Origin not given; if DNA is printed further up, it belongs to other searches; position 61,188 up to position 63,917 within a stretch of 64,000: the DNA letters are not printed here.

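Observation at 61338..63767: Late-strand 809-aa protein combining Calx-β and GH48-like cellulase-family domains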

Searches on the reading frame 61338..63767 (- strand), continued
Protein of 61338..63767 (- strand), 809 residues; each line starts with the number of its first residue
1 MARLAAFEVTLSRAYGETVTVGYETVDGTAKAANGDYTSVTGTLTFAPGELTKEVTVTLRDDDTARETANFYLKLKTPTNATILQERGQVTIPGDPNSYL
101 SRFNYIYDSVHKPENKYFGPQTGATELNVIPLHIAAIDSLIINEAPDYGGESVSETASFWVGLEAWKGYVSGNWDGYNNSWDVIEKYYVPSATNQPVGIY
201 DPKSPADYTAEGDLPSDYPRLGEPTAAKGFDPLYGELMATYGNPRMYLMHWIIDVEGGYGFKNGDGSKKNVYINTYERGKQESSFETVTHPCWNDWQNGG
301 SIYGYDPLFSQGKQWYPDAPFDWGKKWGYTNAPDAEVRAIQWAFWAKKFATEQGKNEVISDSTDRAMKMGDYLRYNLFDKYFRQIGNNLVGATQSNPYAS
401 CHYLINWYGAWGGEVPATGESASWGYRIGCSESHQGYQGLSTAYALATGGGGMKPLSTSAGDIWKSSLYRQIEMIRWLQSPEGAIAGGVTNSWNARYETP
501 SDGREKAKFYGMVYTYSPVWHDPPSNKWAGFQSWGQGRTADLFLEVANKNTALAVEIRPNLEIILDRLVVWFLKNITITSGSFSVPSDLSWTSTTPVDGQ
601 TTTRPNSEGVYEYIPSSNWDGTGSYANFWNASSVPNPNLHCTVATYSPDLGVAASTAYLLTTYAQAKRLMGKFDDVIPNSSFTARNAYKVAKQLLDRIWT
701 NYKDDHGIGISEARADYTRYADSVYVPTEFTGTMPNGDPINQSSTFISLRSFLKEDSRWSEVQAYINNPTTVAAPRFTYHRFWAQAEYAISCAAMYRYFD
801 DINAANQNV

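Call 44: predict_structure(alignment_id=A1)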
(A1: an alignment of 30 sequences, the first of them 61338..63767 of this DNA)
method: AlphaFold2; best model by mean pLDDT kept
length: 809 residues; sequences in the alignment: 30
mean_pLDDT: 87.3   pTM: 0.86
mean pLDDT of the five models: 87.3, 85.0, 79.9, 79.2, 76.1
residues with pLDDT >= 90: 479; 70-90: 250; 50-70: 57; < 50: 23
segments of 3 or more residues with pLDDT < 50: 312-315, 317-320, 426-430, 520-523, 807-809
pLDDT, mean of each block of 10 residues (from residue 1): 83 90 90 84 94 91 63 94 89 76 95 91 76 90 75 93 96 94 95 83 81 72 82 93 91 90 91 72 73 84 72 47 73 91 97 94 98 91 84 88 86 77 53 75 96 94 97 95 91 84 92 75 67 91 97 97 97 93 91 94 87 93 89 92 94 97 98 96 98 95 94 91 82 89 91 93 96 94 96 94 56
secondary structure, 60 per line:
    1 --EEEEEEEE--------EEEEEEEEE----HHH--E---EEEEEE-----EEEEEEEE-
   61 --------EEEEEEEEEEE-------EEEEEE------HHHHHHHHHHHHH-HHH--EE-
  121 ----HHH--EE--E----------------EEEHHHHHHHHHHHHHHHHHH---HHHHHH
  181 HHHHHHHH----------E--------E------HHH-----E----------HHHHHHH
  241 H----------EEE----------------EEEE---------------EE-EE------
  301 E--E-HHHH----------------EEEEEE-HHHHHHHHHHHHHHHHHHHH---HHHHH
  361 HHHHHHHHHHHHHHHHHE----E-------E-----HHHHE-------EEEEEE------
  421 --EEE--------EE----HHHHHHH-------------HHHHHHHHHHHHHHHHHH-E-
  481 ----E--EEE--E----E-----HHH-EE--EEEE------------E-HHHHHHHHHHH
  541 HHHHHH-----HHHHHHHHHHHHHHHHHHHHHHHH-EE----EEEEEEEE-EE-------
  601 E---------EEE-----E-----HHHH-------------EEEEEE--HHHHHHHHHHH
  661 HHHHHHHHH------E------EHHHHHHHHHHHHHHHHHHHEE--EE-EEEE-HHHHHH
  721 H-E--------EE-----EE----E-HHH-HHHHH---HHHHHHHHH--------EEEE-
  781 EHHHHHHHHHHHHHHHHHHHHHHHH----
elements in order (helices of 4 or more, strands of 3 or more residues): E3-10 E19-27 E41-46 E52-59 E69-79 E87-92 H99-111 E151-153 H154-171 H175-188 H234-241 E252-254 E271-274 H306-309 E326-331 H333-352 H356-377 H397-400 E409-414 E423-425 H440-446 H460-477 E488-490 E512-515 H530-546 H552-575 E583-590 E611-613 H625-628 E642-647 H650-669 H684-702 E710-713 H715-721 H751-755 H759-767 E776-779 H782-805
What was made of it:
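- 63483..63767 (-): N-terminal Calx-β β-sandwich (aa 1-95), proposed virion or adaptor docking module. It carries a DDD motif at aa 61-63. The model has six β-strands spanning aa 3-92 (call 44).
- On Glycoside hydrolase family 48 (CAZy GH48 / Pfam PF02011): AF2 model pLDDT 87.3 (call 44).
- Closest known: Bacterial GH48 cellobiohydrolases. Different: It has an N-terminal Calx-β domain and several short insertions, with low-confidence loops at 312-320 and 426-430 (call 44).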

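Call 49: fold_search(model_id=the predicted structure, library=pdb)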
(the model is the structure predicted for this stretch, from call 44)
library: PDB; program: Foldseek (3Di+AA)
matches with E <= 10: 547; with E <= 0.001: 47
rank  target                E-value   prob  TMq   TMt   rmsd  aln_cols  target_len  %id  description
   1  4l0g_A                5.5e-56  1.00  0.73  0.94   2.4       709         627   39  Crystal Structure of a GH48 cellobiohydrolase from Caldicellulosiruptor bescii (released 2014-04-30)
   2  6d5d_A                1.7e-55  1.00  0.73  0.94   2.3       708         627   40  Structure of Caldicellulosiruptor danielii GH48 module of glycoside hydrolase WP_045175321 (released 2019-04-24)
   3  4el8                  6.6e-55  1.00  0.73  0.94   2.3       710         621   39  The unliganded structure of C.bescii CelA GH48 module (released 2013-03-20)
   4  4fus_A                6.3e-54  1.00  0.73  0.92   3.0       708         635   38  The X-ray structure of Hahella chejuensis family 48 glycosyl hydrolase (released 2012-10-17)
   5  5yj6                  1.0e-53  1.00  0.73  0.92   2.5       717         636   38  The exoglucanase CelS from Clostridium thermocellum (released 2018-01-31)
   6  1f9d_A                4.9e-53  1.00  0.72  0.92   2.5       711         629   37  Crystal structure of the cellulase CEL48F from C. cellulolyticum in complex with cellotetraose (released 2000-08-02)
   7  4xwm_A                6.3e-53  1.00  0.73  0.93   2.5       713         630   37  Complex structure of catalytic domain of Clostridium Cellulovorans Exgs and Cellobiose (released 2015-10-28)
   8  1g9j_A                7.2e-53  1.00  0.72  0.92   2.5       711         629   37  X-TAL STRUCTURE OF THE MUTANT E44Q OF THE CELLULASE CEL48F IN COMPLEX WITH A THIOOLIGOSACCHARIDE (released 2003-06-24)
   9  4xwn_A                1.1e-52  1.00  0.73  0.93   2.4       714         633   37  Complex structure of catalytic domain of Clostridium Cellulovorans Exgs and Cellotetraose (released 2015-10-28)
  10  4xwl                  2.2e-52  1.00  0.73  0.92   2.4       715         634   37  Catalytic domain of Clostridium Cellulovorans Exgs (released 2015-10-28)
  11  1fce_A                2.9e-52  1.00  0.72  0.92   2.6       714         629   37  PROCESSIVE ENDOCELLULASE CELF OF CLOSTRIDIUM CELLULOLYTICUM (released 1999-07-22)
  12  1l1y_A                4.7e-52  1.00  0.72  0.90   2.9       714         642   38  The Crystal Structure and Catalytic Mechanism of Cellobiohydrolase CelS, the Major Enzymatic Component of the Clostrid (released 2002-07-17)
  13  4jjj_A                5.9e-51  1.00  0.73  0.93   2.5       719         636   38  The structure of T. fusca GH48 D224N mutant (released 2014-07-30)
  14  8zu1                  6.5e-50  1.00  0.71  0.92   2.9       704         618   38  CryoEM structure of a cellulose CelS in monomeric form (released 2025-06-11)
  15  5bv9_A                4.8e-47  1.00  0.74  0.85   3.1       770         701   33  The Structure of Bacillus pumilus GH48 in complex with cellobiose (released 2015-09-30)
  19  3fq4_A                1.7e-05  1.00  0.10  0.69   2.2        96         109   30  Crystal structure of the Calx-beta domain of integrin beta4 (released 2009-06-23)
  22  3gin_B                3.4e-05  1.00  0.11  0.71   2.0        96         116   33  Crystal structure of E454K-CBD1 (released 2009-04-21)
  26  3e9t_B                5.8e-05  1.00  0.11  0.72   1.9        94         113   29  Crystal structure of Apo-form Calx CBD1 domain (released 2009-09-01)
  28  3gin_A                6.1e-05  1.00  0.11  0.71   1.9        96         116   33  Crystal structure of E454K-CBD1 (released 2009-04-21)
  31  3ead_C                8.1e-05  1.00  0.11  0.73   1.9        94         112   29  Crystal structure of CALX-CBD1 (released 2009-09-08)
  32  3e9t_A                9.0e-05  1.00  0.11  0.73   1.9        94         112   29  Crystal structure of Apo-form Calx CBD1 domain (released 2009-09-01)
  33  3fq4_B                9.0e-05  1.00  0.10  0.66   3.0        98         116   30  Crystal structure of the Calx-beta domain of integrin beta4 (released 2009-06-23)
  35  3ead_B                1.3e-04  1.00  0.11  0.72   1.9        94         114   29  Crystal structure of CALX-CBD1 (released 2009-09-08)
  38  3ead_A                2.1e-04  1.00  0.11  0.74   1.9        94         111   29  Crystal structure of CALX-CBD1 (released 2009-09-08)
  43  3e9t_D                3.3e-04  1.00  0.09  0.65   2.5        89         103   29  Crystal structure of Apo-form Calx CBD1 domain (released 2009-09-01)
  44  3e9t_C                4.0e-04  1.00  0.10  0.71   1.5        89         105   26  Crystal structure of Apo-form Calx CBD1 domain (released 2009-09-01)
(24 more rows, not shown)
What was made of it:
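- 63483..63767 (-): Foldseek target-normalised TM is about 0.7 to Calx-β/NCX CBD structures (call 49).
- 61341..63482 (-): GH48 (α/α)6-barrel catalytic domain (aa ~96-809), with acid E155 (codon 63303-63305) and base D334 (codon 62766-62768). Foldseek to 4l0g gives TM 0.94 and rmsd 2.4 Å (call 49).
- On Glycoside hydrolase family 48 (CAZy GH48 / Pfam PF02011): Foldseek target-normalised TM 0.84-0.94 and rmsd 2.3-3.3 Å to 17 GH48 crystal or cryo-EM structures (call 49).
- On Calx-β domain (Pfam PF03160): Target-normalised TM about 0.65-0.74 and rmsd about 2 Å to 3fq4, 3gin, 3ead and 3e9t (call 49).
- AF2 model pLDDT 87 and pTM 0.86 (call 44), superposing on 4l0g/6d5d at TM 0.94 (call 49).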

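Call 51: search_protein_families(library=pfam, proteins=[P0060, P0097, P0104, P0108, L002:6386-6853:+, L014:10001-10345:+, L014:10349-12811:+], max_evalue=0.001)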
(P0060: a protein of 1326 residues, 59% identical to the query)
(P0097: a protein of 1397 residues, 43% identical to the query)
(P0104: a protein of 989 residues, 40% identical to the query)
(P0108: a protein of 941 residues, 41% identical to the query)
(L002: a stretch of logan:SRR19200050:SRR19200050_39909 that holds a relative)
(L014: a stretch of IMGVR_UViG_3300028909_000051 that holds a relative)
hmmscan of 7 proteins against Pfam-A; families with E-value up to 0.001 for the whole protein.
P0060 (1326 aa): 8 families
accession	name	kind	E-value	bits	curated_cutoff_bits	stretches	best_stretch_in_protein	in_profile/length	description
PF02011.21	Glyco_hydro_48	-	8.4e-203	675.7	25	2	391-887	1-467/619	Glycosyl hydrolase family 48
PF00150.24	Cellulase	-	1.4e-44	153.1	23.5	1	14-343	3-268/272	Cellulase (glycosyl hydrolase family 5)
PF22544.2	HYDIN_VesB_CFA65-like_Ig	-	1.2e-08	35.6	25.5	1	1092-1186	1-97/100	HYDIN/CFA65/VesB-like, Ig-like domain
PF22073.2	Cep192_D4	-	1.7e-08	35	35.5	1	1092-1190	2-111/112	Cep192 domain 4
PF15780.11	ASH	-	2.4e-06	28.1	27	1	1097-1182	6-97/98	Abnormal spindle-like microcephaly-assoc'd, ASPM-SPD-2-Hydin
PF07610.17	DUF1573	-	2.7e-06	27.8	26.1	1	1099-1188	6-96/98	Protein of unknown function (DUF1573)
PF24507.1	Ig_CFAP65_4th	-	1.5e-05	25.8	27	1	1115-1189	1-75/76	CFAP65, fourth Ig-like domain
PF19190.6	BACON_2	-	0.00022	21.5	25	1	1094-1187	2-92/94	Viral BACON domain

P0097 (1397 aa): 4 families
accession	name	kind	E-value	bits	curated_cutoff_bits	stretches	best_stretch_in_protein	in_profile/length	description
PF02011.21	Glyco_hydro_48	-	6.5e-141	471.3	25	2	104-587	2-460/619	Glycosyl hydrolase family 48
PF03160.20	Calx-beta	-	2.1e-11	44.3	27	1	15-92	35-111/119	Calx-beta domain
PF00657.28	Lipase_GDSL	-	6.1e-09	36.8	23.6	1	837-1084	3-204/208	GDSL-like Lipase/Acylhydrolase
PF13472.12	Lipase_GDSL_2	-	1.1e-08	36.2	32.9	1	838-1054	2-174/178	GDSL-like Lipase/Acylhydrolase family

P0104 (989 aa): 2 families
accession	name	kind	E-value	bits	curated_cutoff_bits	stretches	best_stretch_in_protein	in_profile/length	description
PF02011.21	Glyco_hydro_48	-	1.4e-124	417.4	25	3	404-757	123-459/619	Glycosyl hydrolase family 48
PF03160.20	Calx-beta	-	3.1e-10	40.5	27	1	4-90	24-116/119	Calx-beta domain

P0108 (941 aa): 2 families
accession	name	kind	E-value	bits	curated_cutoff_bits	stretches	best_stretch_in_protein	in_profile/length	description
PF02011.21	Glyco_hydro_48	-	1.5e-128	430.4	25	2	104-601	1-460/619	Glycosyl hydrolase family 48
PF03160.20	Calx-beta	-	5.4e-09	36.5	27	1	9-80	23-97/119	Calx-beta domain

L002:6386-6853:+ (155 aa): 1 family
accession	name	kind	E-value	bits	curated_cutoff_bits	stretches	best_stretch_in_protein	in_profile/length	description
PF03245.18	Phage_lysis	-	0.00029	21.5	25.4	1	31-153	1-125/126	Bacteriophage Rz lysis protein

L014:10001-10345:+ (114 aa): 1 family
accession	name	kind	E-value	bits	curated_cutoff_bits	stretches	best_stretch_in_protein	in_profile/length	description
PF03160.20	Calx-beta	-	6.1e-11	42.8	27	1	5-59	24-78/119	Calx-beta domain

L014:10349-12811:+ (820 aa): 2 families
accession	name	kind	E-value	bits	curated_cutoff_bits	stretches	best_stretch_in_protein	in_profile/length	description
PF02011.21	Glyco_hydro_48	-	5.9e-188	626.7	25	2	101-607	1-463/619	Glycosyl hydrolase family 48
PF03160.20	Calx-beta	-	8.3e-09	35.9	27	1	11-62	26-78/119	Calx-beta domain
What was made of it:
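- Tried and rejected: This was rejected: Pfam on L014 shows an extra standalone 114-aa Calx-β ORF in front of a complete Calx-β-GH48 protein (call 51).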

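Call 53: find_related_loci(query=A2, collection=genome_contigs, flank=10000)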
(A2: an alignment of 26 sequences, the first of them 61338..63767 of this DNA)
Query A2 (809 aa) in genome_contigs; peptide patterns used: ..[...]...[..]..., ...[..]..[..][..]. (x = any residue, [..] = any of these).
188 stretches matched a pattern; 172 encode a relative of the query (tblastn E <= 1e-3); the best 80 are kept; 79 distinct loci.
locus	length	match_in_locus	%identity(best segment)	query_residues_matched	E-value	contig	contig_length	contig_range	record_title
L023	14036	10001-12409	60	1-805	0e+0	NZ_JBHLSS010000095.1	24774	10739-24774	Azorhizophilus paspali strain NCAIM B.01794 GCM70007033_79, whole genome shotgun sequence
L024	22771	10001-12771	54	1-802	0e+0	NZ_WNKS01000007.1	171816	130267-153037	Rhodoblastus acidophilus strain DSM 142 NODE_7_length_171816_cov_39.7366, whole genome shotgun sequence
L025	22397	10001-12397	59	1-802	0e+0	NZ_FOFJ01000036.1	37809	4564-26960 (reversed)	Azotobacter beijerinckii strain DSM 378, whole genome shotgun sequence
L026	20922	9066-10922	42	97-793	3e-156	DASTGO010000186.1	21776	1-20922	MAG TPA_asm: Kineosporiaceae bacterium isolate SMAG_U32 k141_313121, whole genome shotgun sequence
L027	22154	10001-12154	39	5-799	3e-156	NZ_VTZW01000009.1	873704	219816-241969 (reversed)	Streptomonospora sp. PA3 scaffold1.1, whole genome shotgun sequence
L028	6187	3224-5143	42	81-793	1e-156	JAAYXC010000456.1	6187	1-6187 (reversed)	MAG: Bacillota bacterium isolate AS02xzSISU_37 1036_AS02, whole genome shotgun sequence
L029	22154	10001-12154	39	5-799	3e-157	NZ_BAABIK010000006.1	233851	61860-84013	Streptomonospora halophila strain JCM 18123 sequence06, whole genome shotgun sequence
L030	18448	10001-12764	40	1-799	2e-159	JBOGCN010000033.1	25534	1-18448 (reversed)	Segnochrobactraceae bacterium EtOH-i3 33, whole genome shotgun sequence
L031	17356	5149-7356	38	3-799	2e-151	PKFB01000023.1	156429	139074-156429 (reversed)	MAG: Actinomycetales bacterium isolate RSA1 c_000000000022, whole genome shotgun sequence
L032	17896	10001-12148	38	5-799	5e-151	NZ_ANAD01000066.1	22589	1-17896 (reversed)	Nocardiopsis halophila DSM 44494 contig_66, whole genome shotgun sequence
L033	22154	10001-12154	39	5-799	2e-157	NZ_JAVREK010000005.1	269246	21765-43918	Streptomonospora wellingtoniae strain DSM 45055 NODE_5_length_269246_cov_23.073540, whole genome shotgun sequence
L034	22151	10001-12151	39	5-799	7e-150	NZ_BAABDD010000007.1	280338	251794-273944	Salinactinospora qingdaonensis strain JCM 17137 sequence07, whole genome shotgun sequence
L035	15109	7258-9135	41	97-793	9e-150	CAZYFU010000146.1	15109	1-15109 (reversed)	MAG TPA_asm: uncultured Myxococcales bacterium isolate SRP192927_co6_560 genome assembly, contig: NODE_9277_length_15109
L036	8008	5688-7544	40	97-787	1e-148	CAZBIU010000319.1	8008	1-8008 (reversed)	MAG TPA_asm: uncultured Myxococcales bacterium isolate binchicken_co50_418 genome assembly, contig: NODE_12094_length_80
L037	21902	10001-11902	40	97-801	2e-148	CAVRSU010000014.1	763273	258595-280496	MAG: uncultured delta proteobacterium isolate MFD01476.bin.2.97 genome assembly, contig: contig_19995, whole genome shot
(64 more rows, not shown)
